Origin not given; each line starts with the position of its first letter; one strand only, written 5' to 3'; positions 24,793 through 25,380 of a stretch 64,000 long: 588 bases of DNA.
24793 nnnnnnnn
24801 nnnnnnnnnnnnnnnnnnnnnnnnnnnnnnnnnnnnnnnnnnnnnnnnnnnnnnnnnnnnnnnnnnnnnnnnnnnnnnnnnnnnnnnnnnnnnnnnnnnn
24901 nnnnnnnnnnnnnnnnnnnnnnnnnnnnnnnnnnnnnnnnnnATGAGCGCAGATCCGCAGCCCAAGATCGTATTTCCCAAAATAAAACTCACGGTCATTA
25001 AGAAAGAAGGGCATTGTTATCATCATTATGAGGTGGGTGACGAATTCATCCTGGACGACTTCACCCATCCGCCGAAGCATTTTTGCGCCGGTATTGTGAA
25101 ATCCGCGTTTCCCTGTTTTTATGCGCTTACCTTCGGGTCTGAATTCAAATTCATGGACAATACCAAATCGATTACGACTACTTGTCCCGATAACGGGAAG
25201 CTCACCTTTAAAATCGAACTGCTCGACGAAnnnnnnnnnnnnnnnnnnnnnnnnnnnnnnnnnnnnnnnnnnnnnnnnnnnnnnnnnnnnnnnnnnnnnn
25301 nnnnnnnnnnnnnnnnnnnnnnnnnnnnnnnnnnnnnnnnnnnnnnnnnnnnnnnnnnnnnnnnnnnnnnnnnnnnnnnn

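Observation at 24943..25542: Tandem duplication of a Cys/His-rich TIGR04076-like module, translationally coupled to the ketosynthase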

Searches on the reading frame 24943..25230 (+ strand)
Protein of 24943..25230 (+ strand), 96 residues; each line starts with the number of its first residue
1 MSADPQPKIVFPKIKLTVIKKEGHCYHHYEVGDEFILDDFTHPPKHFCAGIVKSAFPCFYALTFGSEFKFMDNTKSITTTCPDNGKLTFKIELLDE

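Call 3: search_protein_families(library=ncbifam, proteins=[window:24943-25230:+], max_evalue=1)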
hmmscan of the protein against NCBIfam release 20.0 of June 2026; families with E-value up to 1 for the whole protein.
window:24943-25230:+ (96 aa): 1 family
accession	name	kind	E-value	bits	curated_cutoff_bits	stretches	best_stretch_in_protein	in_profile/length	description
TIGR04076.1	TIGR04076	subfamily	3e-16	59.8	33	1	13-96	3-91/91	TIGR04076 family protein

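Call 38: search_protein_families(library=pfam, proteins=[window:24943-25230:+], max_evalue=10)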
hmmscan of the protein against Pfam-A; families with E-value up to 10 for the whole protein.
window:24943-25230:+ (96 aa): 0 families
